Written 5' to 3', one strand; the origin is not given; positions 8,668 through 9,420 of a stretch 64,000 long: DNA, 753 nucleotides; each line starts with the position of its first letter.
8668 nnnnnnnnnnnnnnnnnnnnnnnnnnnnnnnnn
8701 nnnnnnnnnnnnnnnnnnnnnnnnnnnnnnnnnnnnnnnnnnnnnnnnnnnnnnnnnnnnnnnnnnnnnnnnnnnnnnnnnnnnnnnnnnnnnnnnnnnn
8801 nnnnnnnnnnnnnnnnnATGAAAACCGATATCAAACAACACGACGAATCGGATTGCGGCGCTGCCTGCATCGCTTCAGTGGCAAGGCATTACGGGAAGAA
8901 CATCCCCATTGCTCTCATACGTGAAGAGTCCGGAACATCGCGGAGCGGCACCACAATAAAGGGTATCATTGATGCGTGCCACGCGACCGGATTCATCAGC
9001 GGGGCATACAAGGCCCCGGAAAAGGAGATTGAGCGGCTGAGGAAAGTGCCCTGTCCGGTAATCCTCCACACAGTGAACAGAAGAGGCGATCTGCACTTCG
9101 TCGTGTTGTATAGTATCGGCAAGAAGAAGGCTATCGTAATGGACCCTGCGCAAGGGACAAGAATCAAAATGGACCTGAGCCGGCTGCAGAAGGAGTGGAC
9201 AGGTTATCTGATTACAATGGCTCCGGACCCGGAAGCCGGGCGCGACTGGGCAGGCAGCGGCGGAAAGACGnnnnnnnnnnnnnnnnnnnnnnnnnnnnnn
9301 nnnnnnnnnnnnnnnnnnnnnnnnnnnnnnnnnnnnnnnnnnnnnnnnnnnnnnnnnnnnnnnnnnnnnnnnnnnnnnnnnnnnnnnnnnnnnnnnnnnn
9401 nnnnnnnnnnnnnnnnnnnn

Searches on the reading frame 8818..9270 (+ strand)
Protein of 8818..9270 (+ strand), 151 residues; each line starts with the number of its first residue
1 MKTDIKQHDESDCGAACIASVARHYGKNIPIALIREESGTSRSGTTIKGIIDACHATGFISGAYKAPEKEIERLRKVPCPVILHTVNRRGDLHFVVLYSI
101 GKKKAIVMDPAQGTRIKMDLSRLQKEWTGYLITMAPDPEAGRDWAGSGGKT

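Call 41: search_solved_structures(query=window:8818-9270:+, max_evalue=0.001, show_alignments=3)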
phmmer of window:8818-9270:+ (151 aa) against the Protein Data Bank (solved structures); distinct sequences matched with E-value up to 0.001: 12.
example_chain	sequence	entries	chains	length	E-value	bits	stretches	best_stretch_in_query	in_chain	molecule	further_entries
5xe8_A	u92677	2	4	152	1.4e-23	86.4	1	5-139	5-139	Putative ABC transporter, ATP-binding protein ComA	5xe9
3k8u_A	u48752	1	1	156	1.7e-23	86.1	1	6-139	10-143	Putative ABC transporter, ATP-binding protein ComA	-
7n87_A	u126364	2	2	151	2.1e-20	76.1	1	5-137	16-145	ABC-type bacteriocin transporter | Peptidase C39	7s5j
4ry2_A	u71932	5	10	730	2.4e-20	75.9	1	5-137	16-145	ABC-type bacteriocin transporter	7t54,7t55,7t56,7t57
4s0f_A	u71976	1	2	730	2.4e-20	75.9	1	5-137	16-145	ABC-type bacteriocin transporter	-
8vp3_A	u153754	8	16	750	2.5e-20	75.9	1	5-137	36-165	ABC-type bacteriocin transporter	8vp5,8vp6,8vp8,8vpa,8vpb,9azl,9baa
6v9z_A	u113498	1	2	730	4.4e-19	71.8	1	5-137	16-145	ABC-type bacteriocin transporter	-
8vp9_A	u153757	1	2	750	1e-17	67.4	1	4-137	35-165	ABC-type bacteriocin transporter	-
8hf7_A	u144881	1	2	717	4.2e-15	58.9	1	7-139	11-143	Competence factor transporting ATP-binding protein/permease ComA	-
8hf4_A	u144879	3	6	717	4.3e-15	58.9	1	7-139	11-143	Transport/processing ATP-binding protein ComA | Competence factor transporting ATP-binding protein/permease ComA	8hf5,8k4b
8hf6_A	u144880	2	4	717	4.4e-15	58.8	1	7-139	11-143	Competence factor transporting ATP-binding protein/permease ComA | Transport/processing ATP-binding protein ComA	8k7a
6mpz_A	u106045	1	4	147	2.6e-12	49.8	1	5-136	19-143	Double Glycine Motif Protease domain from AMS/PCAT Transporter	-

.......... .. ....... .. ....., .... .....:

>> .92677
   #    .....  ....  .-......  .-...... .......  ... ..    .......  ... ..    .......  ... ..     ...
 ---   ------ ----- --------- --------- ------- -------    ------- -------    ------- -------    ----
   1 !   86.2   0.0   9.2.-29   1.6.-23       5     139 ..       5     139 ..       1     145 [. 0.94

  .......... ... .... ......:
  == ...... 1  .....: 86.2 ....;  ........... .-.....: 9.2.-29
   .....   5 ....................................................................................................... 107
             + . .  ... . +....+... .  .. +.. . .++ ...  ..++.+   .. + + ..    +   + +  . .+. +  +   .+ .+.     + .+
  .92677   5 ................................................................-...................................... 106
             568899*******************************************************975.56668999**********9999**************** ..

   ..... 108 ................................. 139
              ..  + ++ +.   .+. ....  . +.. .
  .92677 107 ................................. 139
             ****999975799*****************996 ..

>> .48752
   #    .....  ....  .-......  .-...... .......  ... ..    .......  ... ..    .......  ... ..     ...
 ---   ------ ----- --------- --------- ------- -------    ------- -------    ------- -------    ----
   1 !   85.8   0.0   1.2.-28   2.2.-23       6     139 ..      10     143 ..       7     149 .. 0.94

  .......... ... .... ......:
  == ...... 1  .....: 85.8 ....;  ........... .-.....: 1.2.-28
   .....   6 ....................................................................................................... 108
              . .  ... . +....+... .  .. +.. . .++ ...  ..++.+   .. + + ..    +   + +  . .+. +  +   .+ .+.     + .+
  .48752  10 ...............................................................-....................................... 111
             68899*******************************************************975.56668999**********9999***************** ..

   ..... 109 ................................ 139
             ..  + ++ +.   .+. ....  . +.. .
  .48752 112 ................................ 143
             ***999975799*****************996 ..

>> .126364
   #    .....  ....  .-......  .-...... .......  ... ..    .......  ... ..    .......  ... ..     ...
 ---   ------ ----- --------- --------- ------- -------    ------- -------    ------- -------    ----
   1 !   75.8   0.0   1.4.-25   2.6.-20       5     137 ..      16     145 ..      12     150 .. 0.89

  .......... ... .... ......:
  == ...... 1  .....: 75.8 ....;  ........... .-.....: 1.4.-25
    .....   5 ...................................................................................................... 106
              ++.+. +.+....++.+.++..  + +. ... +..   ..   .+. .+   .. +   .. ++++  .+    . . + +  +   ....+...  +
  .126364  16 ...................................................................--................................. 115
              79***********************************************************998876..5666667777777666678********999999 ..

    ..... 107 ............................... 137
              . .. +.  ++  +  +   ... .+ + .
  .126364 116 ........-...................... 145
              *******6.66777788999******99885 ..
